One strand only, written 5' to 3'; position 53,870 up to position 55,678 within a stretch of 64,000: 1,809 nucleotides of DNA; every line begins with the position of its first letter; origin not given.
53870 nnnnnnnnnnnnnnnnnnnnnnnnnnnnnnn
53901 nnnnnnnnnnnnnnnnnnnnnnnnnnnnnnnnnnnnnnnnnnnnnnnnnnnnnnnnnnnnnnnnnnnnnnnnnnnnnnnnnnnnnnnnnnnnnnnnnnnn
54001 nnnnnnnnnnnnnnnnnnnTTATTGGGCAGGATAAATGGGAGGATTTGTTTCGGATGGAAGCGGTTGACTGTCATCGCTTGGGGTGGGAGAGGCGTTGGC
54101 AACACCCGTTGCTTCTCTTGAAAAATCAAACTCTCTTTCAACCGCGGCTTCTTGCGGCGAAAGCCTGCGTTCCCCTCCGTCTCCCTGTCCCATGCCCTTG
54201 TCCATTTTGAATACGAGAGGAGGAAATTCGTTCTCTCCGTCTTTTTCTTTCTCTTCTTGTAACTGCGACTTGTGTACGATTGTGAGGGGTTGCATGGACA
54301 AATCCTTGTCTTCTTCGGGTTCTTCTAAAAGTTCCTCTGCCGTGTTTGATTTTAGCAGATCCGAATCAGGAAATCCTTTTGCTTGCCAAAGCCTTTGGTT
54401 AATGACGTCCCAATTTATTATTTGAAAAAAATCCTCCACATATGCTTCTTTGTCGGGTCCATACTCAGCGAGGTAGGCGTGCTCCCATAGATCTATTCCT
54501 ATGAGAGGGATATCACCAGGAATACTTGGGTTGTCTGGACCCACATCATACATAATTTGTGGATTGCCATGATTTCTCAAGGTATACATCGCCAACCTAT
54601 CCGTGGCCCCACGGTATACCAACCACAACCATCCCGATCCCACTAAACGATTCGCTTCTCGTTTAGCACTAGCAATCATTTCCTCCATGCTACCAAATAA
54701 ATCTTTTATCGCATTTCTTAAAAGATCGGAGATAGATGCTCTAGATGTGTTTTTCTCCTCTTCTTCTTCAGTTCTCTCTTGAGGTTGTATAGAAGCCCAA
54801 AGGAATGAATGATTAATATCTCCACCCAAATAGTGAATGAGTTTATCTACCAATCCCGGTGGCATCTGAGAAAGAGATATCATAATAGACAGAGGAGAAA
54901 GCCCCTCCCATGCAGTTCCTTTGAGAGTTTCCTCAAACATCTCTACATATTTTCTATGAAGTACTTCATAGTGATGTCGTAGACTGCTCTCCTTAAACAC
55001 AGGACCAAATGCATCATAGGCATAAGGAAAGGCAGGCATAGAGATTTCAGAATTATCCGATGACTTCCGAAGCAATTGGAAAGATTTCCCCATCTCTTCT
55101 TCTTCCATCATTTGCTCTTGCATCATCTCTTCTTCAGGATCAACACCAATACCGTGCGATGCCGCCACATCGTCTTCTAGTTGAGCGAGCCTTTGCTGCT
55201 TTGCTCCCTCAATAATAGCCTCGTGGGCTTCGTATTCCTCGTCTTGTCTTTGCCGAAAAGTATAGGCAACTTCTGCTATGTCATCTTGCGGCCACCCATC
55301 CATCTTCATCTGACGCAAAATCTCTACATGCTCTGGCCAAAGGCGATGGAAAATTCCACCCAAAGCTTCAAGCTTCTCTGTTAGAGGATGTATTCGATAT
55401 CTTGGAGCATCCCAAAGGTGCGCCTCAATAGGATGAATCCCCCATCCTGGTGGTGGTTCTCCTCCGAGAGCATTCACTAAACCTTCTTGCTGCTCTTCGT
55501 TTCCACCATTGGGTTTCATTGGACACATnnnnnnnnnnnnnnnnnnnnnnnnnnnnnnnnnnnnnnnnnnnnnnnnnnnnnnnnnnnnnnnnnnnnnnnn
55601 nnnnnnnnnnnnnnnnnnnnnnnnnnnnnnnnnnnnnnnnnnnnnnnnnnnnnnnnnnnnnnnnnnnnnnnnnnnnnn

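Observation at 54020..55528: Complete Fe/Mn superoxide dismutase domain inside a 502-aa head-module protein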

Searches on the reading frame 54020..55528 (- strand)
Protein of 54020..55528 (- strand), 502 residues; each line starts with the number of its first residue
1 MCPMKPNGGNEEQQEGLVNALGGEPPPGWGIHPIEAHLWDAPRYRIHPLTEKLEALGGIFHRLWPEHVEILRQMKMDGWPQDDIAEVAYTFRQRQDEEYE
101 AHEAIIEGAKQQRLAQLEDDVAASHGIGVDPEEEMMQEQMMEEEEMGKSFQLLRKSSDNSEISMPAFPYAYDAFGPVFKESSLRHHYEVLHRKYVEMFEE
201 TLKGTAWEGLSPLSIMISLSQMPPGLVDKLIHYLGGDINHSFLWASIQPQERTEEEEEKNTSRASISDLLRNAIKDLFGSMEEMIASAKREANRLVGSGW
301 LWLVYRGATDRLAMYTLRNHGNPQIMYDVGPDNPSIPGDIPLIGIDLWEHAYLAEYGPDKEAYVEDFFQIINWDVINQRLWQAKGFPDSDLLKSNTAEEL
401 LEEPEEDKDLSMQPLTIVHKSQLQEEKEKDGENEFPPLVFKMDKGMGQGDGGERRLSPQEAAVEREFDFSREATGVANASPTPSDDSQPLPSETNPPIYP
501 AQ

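Call 3: search_protein_families(library=pfam, proteins=[window:54020-55528:-], max_evalue=0.01)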
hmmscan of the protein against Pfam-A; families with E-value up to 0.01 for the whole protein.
window:54020-55528:- (502 aa): 2 families
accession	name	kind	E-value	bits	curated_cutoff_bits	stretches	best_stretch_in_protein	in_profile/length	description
PF02777.23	Sod_Fe_C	-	1.4e-24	86.5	20.9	1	270-379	5-102/102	Iron/manganese superoxide dismutases, C-terminal domain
PF00081.27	Sod_Fe_N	-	8.8e-09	36.2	27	1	163-247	3-81/82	Iron/manganese superoxide dismutases, alpha-hairpin domain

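Call 4: search_solved_structures(query=window:54020-55528:-, show_alignments=2)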
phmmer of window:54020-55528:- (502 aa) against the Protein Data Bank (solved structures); distinct sequences matched with E-value up to 0.001: 159 (the best 60 are shown).
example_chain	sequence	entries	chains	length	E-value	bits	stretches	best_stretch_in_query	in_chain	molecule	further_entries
1y67_A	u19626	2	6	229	6.3e-26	94.4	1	163-387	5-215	Manganese Superoxide dismutase | Superoxide dismutase [Mn]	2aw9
6ex5_A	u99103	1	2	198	7.4e-26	94.2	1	163-383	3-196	Superoxide dismutase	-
1en4_A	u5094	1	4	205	2.4e-25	92.5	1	163-379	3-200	MANGANESE SUPEROXIDE DISMUTASE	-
2cdy_A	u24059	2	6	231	2.6e-25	92.3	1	162-383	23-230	SUPEROXIDE DISMUTASE [MN]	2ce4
3kky_A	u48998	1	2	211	2.8e-25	92.3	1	163-383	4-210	Superoxide dismutase [Mn]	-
5n56_A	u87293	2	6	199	3.5e-25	91.9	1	163-378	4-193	Superoxide dismutase [Mn/Fe] 1 | Superoxide dismutase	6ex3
6qv8_A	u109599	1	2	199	4.5e-25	91.6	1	163-383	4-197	Superoxide dismutase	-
1i08_A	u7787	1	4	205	1.4e-24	89.9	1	163-379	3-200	MANGANESE SUPEROXIDE DISMUTASE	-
1i0h_A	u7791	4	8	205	2e-24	89.4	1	163-379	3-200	MANGANESE SUPEROXIDE DISMUTASE Y174F MUTANT | Superoxide Dismutase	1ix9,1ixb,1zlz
8kb3_A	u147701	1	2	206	2.1e-24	89.4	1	163-379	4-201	Superoxide dismutase [Mn]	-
1d5n_A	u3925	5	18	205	2.9e-24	88.9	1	163-379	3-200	PROTEIN (MANGANESE SUPEROXIDE DISMUTASE) | PROTEIN (IRON-SUBSTITUTED MANGANESE SUPEROXIDE DISMUTASE) | MANGANESE SUPEROXIDE DISMUTASE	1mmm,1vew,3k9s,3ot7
1en6_A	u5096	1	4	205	7.6e-24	87.5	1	163-379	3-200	MANGANESE SUPEROXIDE DISMUTASE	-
1en5_A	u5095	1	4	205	1e-23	87.1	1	163-379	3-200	MANGANESE SUPEROXIDE DISMUTASE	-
6qv9_A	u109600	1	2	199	1.6e-23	86.5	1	163-378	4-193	Superoxide dismutase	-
5n57_A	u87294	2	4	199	2.1e-23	86.1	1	163-383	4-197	Superoxide dismutase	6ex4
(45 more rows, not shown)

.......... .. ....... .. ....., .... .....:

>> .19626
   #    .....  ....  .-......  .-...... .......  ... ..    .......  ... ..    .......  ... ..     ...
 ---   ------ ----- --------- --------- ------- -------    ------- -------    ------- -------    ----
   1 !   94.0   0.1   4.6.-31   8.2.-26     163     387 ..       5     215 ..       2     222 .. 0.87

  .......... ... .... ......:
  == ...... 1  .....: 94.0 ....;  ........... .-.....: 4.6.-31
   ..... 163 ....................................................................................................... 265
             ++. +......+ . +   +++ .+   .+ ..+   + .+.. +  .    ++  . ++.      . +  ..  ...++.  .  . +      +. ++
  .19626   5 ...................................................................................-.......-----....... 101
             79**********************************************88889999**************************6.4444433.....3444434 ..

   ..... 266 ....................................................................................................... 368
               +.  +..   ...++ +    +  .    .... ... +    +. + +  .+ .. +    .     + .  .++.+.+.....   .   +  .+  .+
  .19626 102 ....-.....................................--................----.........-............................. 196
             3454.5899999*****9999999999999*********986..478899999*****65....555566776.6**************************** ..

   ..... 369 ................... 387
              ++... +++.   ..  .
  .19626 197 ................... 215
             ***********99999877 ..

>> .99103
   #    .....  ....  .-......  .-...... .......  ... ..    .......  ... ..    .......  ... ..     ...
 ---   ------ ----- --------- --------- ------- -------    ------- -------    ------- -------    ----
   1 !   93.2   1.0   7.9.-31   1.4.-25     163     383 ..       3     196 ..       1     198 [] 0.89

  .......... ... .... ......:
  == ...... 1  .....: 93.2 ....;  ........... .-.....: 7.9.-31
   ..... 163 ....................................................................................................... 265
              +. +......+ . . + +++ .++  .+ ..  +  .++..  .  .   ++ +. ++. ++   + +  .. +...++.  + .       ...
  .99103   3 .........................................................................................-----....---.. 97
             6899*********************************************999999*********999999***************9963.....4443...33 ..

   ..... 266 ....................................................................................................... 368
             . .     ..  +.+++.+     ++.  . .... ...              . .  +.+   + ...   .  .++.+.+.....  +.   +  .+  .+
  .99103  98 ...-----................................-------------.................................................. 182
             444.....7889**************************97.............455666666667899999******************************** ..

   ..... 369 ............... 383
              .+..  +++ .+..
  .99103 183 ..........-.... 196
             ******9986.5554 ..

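Call 5: search_protein_families(library=phrogs, proteins=[window:54020-55528:-], max_evalue=0.01)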
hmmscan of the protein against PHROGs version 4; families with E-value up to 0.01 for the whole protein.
window:54020-55528:- (502 aa): 0 families

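Call 10: search_dna_similar(query=window:54020-55528:-, collection=phages, mode=protein, max_rows=40, max_evalue=0.001)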
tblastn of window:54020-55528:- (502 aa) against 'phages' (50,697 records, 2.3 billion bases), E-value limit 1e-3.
Records with a match: 28; places in all: 28; records where one place covers at least 80% of the query: 0.
Best place of each record, by identity: <60% 28.
By first word of the organism name: Pseudomonas 11; Staphylococcus 4; Salmonella 3; Bacteriophage 2; Enterococcus 2; Acinetobacter 2; Escherichia 1; Listeria 1; Bacillus 1; Vibrio 1.
By host as written in the record: - 9; Pseudomonas aeruginosa PAO1 5; Staphylococcus aureus 4; Pseudomonas aeruginosa 3; Homo sapiens 2; Enterococcus faecalis 1; Escherichia coli O157:H7 ATCC 43895 1; Salmonella enterica subsp. enterica serovar Kentucky 1; and 2 more.
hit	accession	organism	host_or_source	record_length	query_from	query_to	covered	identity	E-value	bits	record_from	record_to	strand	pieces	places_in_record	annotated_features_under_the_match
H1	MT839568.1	Bacteriophage sp.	human fecal samples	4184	164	380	43%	29.5%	8e-18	93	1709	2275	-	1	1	record has no annotation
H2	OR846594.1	Enterococcus phage Efs 1-1-1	Enterococcus faecalis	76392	163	384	44%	28.7%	5e-23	109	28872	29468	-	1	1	record has no annotation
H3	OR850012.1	Staphylococcus phage SA 1298 Kay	Staphylococcus aureus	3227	162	383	44%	28.4%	1e-21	104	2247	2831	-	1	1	record has no annotation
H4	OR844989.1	Staphylococcus phage SA 1306 Kay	Staphylococcus aureus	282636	162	383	44%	28.4%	1e-21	104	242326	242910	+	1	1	record has no annotation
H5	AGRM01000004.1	Salmonella enterica subsp. houtenae str. ATCC BAA-1581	Homo sapiens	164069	163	374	42%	29.6%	2e-20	101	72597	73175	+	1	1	superoxide dismutase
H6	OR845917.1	Escherichia phage ECO95 1-6-1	Escherichia coli O157:H7 ATCC 43895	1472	163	374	42%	29.6%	8e-21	100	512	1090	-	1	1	record has no annotation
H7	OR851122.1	Salmonella phage S.Kent 1-2-1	Salmonella enterica subsp. enterica ...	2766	163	374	42%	29.6%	2e-20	100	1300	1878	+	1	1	record has no annotation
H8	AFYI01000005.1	Salmonella enterica subsp. enterica serovar Infantis str. ...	Homo sapiens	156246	163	374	42%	29.6%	3e-20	100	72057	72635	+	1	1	superoxide dismutase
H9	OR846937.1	Listeria phage LM 4-11-1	Listeria monocytogenes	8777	163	384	44%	27.8%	7e-21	102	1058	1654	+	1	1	record has no annotation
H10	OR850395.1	Staphylococcus phage SA 1298 Kay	Staphylococcus aureus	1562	162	378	43%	27.6%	3e-23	108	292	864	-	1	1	record has no annotation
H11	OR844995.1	Staphylococcus phage SA 1306 Kay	Staphylococcus aureus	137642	162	378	43%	27.6%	1e-22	108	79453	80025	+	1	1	record has no annotation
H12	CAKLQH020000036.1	Acinetobacter phage MD-2021a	not known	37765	155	380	45%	25.8%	4e-17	91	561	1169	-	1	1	sodB: superoxide dismutase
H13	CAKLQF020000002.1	Acinetobacter phage MD-2021a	not known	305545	155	380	45%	25.8%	4e-17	91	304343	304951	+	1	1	sodB: superoxide dismutase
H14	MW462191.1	Bacteriophage sp.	freshwater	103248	162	384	44%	25.9%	3e-13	79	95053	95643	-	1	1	superoxide dismutase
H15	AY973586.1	Bacillus thuringiensis phage MZTP02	-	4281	163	387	45%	25.2%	3e-16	88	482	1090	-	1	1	manganese superoxide dismutase | unknown (x2)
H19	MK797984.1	Pseudomonas phage vB_PaeM_PA5oct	-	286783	263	376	23%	28.9%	2e-4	50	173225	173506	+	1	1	hypothetical protein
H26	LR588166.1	Pseudomonas phage vB_PaeM_MIJ3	-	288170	263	376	23%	28.9%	2e-4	50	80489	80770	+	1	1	sodB: Superoxide dismutase [Mn/Fe]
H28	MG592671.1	Vibrio phage 2.275.O._10N.286.54.E11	Vibrio cyclitrophicus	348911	267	380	23%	22.8%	8e-4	48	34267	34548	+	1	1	manganese/iron superoxide dismutase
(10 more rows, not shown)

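Call 11: find_homologous_proteins(query=window:54020-55528:-)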
Query window:54020-55528:- (502 aa): 4 proteins with E <= 0.001 among 8000 candidates.
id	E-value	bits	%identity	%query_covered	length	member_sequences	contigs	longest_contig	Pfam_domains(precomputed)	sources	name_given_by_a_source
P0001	0.0e+0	1146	100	99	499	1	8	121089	PF00081.28,PF02777.24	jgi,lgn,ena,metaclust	metaclust:\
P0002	3.1e-67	246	28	91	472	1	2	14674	PF00081.28,PF02777.24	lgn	-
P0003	2.6e-16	78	29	44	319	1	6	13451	PF00081.28,PF02777.24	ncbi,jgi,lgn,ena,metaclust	metaclust:\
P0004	3.7e-16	77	29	44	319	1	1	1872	PF00081.28,PF02777.24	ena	-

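Call 12: find_encoding_contigs(protein=P0002, flank=10000, max_places=4)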
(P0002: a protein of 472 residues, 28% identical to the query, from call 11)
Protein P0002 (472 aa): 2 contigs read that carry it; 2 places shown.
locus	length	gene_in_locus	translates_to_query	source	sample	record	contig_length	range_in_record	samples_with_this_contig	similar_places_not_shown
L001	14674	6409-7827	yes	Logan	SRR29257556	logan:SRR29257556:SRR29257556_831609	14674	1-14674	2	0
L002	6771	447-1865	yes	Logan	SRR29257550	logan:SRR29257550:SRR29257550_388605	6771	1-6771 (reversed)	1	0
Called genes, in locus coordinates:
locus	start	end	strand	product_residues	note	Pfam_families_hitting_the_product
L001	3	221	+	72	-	?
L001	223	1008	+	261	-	-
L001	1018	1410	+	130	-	-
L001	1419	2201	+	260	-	-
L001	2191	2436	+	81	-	-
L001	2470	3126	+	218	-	-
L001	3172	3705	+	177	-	-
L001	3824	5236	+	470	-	-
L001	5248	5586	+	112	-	-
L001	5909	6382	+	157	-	-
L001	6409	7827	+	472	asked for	PF00081:Sod_Fe_N, PF02777:Sod_Fe_C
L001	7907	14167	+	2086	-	PF13403:Hint_2 (faint), PF05204:Hom_end (faint), PF14890:Intein_splicing, PF14528:LAGLIDADG_3 (weak), PF14890:Intein_splicing (weak), PF04860:Phage_portal (faint)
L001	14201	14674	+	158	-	?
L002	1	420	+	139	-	?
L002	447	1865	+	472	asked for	PF00081:Sod_Fe_N, PF02777:Sod_Fe_C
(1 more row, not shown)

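Call 13: find_encoding_contigs(protein=P0001, flank=10000, max_places=8)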
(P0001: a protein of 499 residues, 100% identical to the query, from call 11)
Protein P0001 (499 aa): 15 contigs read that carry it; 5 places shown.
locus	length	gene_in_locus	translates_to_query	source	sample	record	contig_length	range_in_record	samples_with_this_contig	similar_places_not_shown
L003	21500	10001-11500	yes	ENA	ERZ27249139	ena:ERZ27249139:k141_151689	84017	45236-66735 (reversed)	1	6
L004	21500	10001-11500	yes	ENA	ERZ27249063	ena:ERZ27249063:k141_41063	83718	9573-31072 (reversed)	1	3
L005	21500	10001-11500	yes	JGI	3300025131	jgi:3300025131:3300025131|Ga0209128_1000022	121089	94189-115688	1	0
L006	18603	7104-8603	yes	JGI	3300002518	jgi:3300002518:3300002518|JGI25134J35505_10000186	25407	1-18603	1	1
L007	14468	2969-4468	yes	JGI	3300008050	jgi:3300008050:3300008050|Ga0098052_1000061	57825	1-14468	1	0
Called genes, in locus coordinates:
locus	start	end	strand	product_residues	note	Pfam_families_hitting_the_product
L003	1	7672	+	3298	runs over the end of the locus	-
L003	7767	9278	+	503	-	-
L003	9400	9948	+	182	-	-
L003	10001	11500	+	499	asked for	PF00081:Sod_Fe_N, PF02777:Sod_Fe_C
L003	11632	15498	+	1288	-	PF14890:Intein_splicing, PF14528:LAGLIDADG_3, PF04860:Phage_portal (weak)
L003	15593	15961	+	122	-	-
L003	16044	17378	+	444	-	-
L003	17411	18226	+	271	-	-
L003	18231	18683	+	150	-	-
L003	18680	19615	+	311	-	-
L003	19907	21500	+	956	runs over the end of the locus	-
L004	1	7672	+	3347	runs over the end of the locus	-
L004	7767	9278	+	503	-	-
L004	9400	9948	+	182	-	-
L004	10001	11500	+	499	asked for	PF00081:Sod_Fe_N, PF02777:Sod_Fe_C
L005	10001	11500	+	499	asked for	PF00081:Sod_Fe_N, PF02777:Sod_Fe_C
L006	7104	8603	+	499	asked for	PF00081:Sod_Fe_N, PF02777:Sod_Fe_C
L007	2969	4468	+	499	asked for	PF00081:Sod_Fe_N, PF02777:Sod_Fe_C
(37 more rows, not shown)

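Call 14: find_encoding_contigs(protein=P0003, flank=10000, max_places=4)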
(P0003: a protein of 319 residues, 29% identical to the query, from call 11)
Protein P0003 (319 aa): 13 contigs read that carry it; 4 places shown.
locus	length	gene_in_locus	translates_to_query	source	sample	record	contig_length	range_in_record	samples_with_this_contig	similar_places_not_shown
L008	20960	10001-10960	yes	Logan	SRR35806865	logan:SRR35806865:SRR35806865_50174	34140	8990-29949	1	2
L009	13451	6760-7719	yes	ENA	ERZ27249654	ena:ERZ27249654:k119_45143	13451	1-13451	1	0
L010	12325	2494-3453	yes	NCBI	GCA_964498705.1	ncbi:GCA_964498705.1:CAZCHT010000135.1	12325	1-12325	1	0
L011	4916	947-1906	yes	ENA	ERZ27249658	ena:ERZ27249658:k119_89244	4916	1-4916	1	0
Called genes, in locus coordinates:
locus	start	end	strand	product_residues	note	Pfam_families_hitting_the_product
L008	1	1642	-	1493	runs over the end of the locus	-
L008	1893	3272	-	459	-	PF20148:DUF6531, PF05593:RHS_repeat (faint)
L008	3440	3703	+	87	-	PF13145:Rotamase_2, PF13616:Rotamase_3, PF00639:Rotamase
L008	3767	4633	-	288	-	PF13349:DUF4097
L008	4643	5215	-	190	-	PF22564:HAAS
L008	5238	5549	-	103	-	PF03551:PadR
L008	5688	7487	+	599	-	PF00246:Peptidase_M14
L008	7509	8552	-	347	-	PF03283:PAE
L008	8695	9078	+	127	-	-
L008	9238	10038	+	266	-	PF00561:Abhydrolase_1, PF12146:Hydrolase_4, PF12697:Abhydrolase_6, PF03096:Ndr, PF06821:Ser_hydrolase (faint), PF07819:PGAP1 (weak), PF12695:Abhydrolase_5 (faint)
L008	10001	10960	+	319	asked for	PF00081:Sod_Fe_N, PF02777:Sod_Fe_C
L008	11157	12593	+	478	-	PF00691:OmpA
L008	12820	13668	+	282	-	-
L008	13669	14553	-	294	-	PF00126:HTH_1, PF03466:LysR_substrate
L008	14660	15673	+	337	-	PF03741:TerC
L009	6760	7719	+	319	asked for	PF00081:Sod_Fe_N, PF02777:Sod_Fe_C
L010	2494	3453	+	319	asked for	PF00081:Sod_Fe_N, PF02777:Sod_Fe_C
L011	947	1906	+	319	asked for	PF00081:Sod_Fe_N, PF02777:Sod_Fe_C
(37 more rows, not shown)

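Call 21: get_annotated_region(hit=H19, flank=6000)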
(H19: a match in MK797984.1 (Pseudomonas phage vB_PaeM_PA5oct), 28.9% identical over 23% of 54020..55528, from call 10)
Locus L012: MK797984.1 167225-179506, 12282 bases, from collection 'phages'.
description: Pseudomonas phage vB_PaeM_PA5oct, complete genome.
organism: Pseudomonas phage vB_PaeM_PA5oct (NCBI taxid 2163605)
taxonomy: Viruses; Duplodnaviria; Heunggongvirae; Uroviricota; Caudoviricetes; Arenbergviridae; Wroclawvirus; Wroclawvirus PA5oct
host: -; source: -; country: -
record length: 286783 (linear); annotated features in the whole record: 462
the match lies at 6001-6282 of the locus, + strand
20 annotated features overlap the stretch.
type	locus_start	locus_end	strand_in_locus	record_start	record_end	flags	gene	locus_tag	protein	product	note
CDS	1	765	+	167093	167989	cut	-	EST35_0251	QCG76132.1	thymidylate synthase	ESI-MS/MS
CDS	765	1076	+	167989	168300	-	-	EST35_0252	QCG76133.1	hypothetical protein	-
CDS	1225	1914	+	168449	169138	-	-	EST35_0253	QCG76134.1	GTP cyclohydrolase type 1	ESI-MS/MS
CDS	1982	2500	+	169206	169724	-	-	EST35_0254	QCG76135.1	6-carboxytetrahydropterin synthase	ESI-MS/MS; 6-carboxytetrahydropterin synthase, Queuosine biosynthesis QueD, PTPS-I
CDS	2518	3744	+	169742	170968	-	-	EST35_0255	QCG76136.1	ATP-dependent Clp protease ATP-binding subunit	ATP-dependent Clp protease ATP-binding subunit ClpX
CDS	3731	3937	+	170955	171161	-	-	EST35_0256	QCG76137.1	30S ribosomal protein S21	-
CDS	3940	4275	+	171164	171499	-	-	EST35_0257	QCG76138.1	hypothetical protein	-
CDS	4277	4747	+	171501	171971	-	-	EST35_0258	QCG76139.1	hypothetical protein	-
CDS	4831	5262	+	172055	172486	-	-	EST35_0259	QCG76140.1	heat shock protein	-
CDS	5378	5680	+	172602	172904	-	-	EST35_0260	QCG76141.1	ATP-dependent Clp protease adapter protein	ATP-dependent Clp protease adapter protein ClpS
CDS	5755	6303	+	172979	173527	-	-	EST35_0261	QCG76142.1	hypothetical protein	ESI-MS/MS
CDS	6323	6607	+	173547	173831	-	-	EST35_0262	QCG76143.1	hypothetical protein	-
CDS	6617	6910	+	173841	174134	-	-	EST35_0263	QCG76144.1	hypothetical protein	-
CDS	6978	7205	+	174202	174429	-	-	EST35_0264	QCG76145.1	hypothetical protein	-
CDS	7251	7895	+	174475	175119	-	-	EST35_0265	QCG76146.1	FtsH-interacting integral membrane protein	-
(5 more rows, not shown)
